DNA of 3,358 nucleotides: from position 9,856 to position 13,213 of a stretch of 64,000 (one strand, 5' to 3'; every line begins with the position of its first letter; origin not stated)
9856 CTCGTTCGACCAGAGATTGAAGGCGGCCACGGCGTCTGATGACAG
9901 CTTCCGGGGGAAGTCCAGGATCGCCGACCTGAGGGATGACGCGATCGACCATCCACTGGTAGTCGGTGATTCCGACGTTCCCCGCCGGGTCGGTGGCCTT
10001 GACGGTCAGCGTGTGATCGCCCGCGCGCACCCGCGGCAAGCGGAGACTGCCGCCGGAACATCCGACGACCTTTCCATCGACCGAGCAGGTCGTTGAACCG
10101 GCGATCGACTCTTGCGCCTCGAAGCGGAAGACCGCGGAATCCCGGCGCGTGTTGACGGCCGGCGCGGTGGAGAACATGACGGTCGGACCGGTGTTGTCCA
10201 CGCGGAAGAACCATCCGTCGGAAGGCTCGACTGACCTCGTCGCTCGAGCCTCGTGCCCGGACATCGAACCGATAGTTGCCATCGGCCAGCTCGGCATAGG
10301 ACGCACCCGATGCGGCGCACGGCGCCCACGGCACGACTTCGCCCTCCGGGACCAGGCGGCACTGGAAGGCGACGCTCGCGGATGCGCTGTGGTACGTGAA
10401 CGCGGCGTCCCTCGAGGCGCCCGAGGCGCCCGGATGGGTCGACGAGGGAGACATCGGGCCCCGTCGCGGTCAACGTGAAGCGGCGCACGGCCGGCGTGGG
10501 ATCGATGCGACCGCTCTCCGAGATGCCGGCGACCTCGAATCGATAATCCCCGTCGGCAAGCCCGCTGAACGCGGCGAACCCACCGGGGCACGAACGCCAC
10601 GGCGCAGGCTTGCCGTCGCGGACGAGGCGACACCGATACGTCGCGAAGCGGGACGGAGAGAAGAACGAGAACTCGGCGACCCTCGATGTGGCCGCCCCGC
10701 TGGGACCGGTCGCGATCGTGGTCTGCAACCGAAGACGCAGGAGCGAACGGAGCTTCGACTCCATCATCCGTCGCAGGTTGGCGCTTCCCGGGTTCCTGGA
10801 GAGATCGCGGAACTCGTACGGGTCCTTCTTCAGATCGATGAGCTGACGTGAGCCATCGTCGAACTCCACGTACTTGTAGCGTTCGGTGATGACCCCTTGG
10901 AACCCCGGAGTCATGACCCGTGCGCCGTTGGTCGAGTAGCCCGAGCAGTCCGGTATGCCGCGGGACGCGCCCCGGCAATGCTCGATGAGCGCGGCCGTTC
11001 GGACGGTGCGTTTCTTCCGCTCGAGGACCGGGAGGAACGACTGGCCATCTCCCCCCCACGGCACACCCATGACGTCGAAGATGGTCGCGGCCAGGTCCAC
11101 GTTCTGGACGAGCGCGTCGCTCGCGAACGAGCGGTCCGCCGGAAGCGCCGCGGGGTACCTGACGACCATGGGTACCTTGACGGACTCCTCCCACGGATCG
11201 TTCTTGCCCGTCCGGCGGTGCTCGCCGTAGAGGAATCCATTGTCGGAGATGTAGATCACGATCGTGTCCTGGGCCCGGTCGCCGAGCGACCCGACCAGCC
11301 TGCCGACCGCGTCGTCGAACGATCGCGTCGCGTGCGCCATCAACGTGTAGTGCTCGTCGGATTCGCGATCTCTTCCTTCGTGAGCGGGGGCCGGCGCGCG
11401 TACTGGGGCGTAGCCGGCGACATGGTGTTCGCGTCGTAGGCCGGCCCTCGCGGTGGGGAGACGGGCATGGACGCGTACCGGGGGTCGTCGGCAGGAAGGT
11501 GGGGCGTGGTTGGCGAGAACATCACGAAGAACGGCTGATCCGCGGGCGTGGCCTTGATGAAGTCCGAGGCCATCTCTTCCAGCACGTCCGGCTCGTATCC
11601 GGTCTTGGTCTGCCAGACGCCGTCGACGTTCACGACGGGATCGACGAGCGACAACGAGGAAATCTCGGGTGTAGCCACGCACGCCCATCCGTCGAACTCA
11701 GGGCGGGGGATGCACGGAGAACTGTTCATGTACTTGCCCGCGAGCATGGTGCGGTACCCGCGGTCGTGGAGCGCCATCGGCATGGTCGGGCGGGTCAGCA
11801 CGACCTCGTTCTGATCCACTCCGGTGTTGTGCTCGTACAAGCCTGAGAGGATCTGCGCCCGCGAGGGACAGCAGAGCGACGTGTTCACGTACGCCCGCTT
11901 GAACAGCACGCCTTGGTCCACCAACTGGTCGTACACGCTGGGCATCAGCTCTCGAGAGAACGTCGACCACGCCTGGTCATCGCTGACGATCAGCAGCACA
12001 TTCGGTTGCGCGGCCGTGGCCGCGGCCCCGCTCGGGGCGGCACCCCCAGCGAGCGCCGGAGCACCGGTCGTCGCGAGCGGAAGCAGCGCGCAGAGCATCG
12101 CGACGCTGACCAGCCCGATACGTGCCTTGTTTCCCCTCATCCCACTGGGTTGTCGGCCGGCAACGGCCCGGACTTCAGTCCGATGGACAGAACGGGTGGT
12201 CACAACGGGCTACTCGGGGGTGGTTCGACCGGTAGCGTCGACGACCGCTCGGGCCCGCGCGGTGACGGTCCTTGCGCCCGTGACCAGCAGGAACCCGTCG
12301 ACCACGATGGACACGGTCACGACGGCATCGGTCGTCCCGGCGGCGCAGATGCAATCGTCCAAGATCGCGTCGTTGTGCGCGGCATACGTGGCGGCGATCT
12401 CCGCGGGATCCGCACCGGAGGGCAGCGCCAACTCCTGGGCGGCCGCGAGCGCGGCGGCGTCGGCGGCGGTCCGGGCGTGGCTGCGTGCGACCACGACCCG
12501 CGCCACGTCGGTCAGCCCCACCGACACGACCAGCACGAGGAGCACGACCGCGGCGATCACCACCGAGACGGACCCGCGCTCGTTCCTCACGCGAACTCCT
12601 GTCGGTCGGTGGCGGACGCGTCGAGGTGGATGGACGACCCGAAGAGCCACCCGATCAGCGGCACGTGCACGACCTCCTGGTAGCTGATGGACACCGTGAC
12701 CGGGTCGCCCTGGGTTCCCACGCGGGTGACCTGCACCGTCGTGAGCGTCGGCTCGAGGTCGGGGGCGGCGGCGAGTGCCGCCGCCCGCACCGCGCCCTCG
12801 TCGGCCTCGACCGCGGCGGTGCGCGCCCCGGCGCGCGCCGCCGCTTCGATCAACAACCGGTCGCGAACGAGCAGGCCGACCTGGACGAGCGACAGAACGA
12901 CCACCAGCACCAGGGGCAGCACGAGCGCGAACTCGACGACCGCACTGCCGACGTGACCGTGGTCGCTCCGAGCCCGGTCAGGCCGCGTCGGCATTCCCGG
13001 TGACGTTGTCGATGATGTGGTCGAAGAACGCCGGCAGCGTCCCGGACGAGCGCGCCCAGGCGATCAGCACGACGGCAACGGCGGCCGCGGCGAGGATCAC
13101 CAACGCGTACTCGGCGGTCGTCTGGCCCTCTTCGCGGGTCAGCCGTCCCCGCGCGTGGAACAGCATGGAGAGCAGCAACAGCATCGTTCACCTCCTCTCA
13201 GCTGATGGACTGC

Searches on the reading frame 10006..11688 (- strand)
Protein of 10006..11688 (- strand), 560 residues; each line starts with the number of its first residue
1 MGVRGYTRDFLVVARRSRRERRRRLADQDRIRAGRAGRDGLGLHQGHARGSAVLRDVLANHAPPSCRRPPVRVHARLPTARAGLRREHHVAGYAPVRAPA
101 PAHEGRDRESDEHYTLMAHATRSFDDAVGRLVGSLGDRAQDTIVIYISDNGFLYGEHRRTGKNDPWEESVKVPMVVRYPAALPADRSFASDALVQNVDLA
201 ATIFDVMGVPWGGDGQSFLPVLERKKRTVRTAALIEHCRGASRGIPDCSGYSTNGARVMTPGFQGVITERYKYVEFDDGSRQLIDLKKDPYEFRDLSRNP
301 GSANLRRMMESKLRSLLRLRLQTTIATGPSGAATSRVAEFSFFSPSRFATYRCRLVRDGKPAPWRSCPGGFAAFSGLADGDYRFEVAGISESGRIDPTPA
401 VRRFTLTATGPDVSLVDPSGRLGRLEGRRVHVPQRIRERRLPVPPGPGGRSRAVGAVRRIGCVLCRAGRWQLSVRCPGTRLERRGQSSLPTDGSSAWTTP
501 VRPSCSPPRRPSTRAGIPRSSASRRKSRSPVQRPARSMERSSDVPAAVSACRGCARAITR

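Call 9: search_protein_families(library=pfam, proteins=[window:10006-11688:-], max_evalue=0.001)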
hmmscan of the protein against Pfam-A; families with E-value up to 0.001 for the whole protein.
window:10006-11688:- (560 aa): 2 families
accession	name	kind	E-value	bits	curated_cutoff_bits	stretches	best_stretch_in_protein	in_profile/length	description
PF16347.10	SGSH_C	-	1e-18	68.4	29.3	1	155-316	1-151/154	N-sulphoglucosamine sulphohydrolase, C-terminal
PF00884.28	Sulfatase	-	6.8e-16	58.9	25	1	58-209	172-301/301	Sulfatase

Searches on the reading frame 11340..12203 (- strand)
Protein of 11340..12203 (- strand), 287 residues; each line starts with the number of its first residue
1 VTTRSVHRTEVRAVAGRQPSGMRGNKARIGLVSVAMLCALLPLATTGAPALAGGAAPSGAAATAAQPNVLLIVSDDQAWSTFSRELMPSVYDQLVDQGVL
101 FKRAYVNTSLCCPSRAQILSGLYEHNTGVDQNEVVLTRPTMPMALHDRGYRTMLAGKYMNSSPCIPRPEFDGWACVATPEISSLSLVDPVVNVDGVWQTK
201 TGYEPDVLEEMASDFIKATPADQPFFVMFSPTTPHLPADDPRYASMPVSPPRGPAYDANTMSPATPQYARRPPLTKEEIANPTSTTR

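Call 9: search_protein_families(library=pfam, proteins=[window:11340-12203:-], max_evalue=0.001)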
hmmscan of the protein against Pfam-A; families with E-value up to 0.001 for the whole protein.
window:11340-12203:- (287 aa): 1 family
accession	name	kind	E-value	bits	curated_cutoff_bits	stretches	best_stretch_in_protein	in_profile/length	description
PF00884.28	Sulfatase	-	6.6e-22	78.6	25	1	67-245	1-186/301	Sulfatase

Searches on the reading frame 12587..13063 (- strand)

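Call 38: search_protein_families(library=pfam, proteins=[window:12587-13063:-], max_evalue=0.001)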
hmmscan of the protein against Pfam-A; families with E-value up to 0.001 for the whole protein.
window:12587-13063:- (158 aa): 1 family
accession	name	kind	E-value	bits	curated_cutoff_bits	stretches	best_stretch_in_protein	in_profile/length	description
PF07811.17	TadE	-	3.9e-12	46.5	22.9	1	39-81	1-43/43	TadE-like protein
